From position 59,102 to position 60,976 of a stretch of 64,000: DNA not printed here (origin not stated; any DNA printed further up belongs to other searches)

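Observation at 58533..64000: Candidate novel envelope system: MacB/Lol-type ABC transporter followed by two paralogous Cys-motif exported proteins and a small membrane protein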

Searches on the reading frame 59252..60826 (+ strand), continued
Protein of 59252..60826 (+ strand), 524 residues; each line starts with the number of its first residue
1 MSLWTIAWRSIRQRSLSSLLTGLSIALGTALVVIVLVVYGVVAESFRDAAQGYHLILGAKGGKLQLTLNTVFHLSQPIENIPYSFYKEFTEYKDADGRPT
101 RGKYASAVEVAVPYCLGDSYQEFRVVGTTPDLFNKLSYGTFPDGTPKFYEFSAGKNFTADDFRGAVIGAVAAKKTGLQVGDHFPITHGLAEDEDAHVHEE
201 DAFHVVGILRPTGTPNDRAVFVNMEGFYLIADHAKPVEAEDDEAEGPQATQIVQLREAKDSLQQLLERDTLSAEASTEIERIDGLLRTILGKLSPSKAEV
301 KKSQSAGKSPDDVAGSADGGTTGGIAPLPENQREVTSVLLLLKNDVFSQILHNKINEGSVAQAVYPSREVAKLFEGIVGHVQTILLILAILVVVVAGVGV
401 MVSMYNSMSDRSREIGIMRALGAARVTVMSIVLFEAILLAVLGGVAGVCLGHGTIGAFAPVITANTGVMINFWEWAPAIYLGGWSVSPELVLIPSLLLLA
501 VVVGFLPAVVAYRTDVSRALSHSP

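Call 96: search_protein_families(library=pfam, proteins=[L087:2417-2839:+, L086:3905-4354:+, L088:2928-3344:+, L088:2245-2916:+, L089:1241-2455:+, L089:4830-5483:+, L088:4705-5145:+, L085:3087-3473:+], max_evalue=0.01)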
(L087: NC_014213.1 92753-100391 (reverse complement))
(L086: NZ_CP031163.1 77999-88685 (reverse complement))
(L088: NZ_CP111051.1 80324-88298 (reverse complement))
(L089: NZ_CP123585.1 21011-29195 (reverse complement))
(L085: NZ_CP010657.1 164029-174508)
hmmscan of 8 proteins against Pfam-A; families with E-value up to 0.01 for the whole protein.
L087:2417-2839:+ (140 aa): 0 families

L086:3905-4354:+ (149 aa): 0 families

L088:2928-3344:+ (138 aa): 4 families
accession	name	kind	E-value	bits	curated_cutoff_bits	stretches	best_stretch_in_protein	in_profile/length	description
PF01475.25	FUR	-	6.5e-10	39.6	23.1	1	15-103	4-91/121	Ferric uptake regulator family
PF09339.16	HTH_IclR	-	0.00023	21.3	22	1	22-66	6-48/52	IclR helix-turn-helix domain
PF25213.1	HVO_A0261_N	-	0.0026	18.1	35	1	20-68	12-56/86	HVO_A0261 N-terminal domain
PF25365.1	DUF7881_N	-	0.0078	16.6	27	1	31-84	70-123/135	Domain of unknown function (DUF7881) N-terminal domain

L088:2245-2916:+ (223 aa): 1 family
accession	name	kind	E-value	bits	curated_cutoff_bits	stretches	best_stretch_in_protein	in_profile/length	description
PF01227.27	GTP_cyclohydroI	-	1.2e-58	198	27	1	49-222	4-177/179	GTP cyclohydrolase I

L089:1241-2455:+ (404 aa): 4 families
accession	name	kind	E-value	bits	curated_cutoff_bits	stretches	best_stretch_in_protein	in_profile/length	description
PF13533.13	Biotin_lipoyl_2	-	2e-05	24.7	29.8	1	72-95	8-31/32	Biotin-lipoyl like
PF00364.28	Biotin_lipoyl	-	0.00011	22.4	22.1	1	72-96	15-37/73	Biotin-requiring enzyme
PF13437.12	HlyD_3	-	0.00013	23.1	22.2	0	67-115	2-51/106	HlyD family secretion protein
PF16576.10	HlyD_D23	-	0.0024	17.6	30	1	64-117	108-162/214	Barrel-sandwich domain of CusB or HlyD membrane-fusion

L089:4830-5483:+ (217 aa): 1 family
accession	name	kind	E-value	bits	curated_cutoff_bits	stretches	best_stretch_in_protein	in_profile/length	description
PF11736.14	DUF3299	-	4.8e-34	117.9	22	1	30-193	1-125/139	Protein of unknown function (DUF3299)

L088:4705-5145:+ (146 aa): 1 family
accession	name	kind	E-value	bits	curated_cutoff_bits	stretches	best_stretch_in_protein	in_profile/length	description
PF11736.14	DUF3299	-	0.0013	19.3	22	1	47-141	38-137/139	Protein of unknown function (DUF3299)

L085:3087-3473:+ (128 aa): 4 families
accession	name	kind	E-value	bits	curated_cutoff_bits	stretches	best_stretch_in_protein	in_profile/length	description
PF01475.25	FUR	-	3.7e-08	34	23.1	1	7-119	8-120/121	Ferric uptake regulator family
PF09339.16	HTH_IclR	-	0.00025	21.2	22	1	6-55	2-46/52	IclR helix-turn-helix domain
PF12840.13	HTH_20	-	0.00071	19.9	27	1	13-55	7-46/51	Helix-turn-helix domain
PF08100.18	Dimerisation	-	0.0019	18.4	25.6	1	6-54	24-67/93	O-methyltransferase dimerisation domain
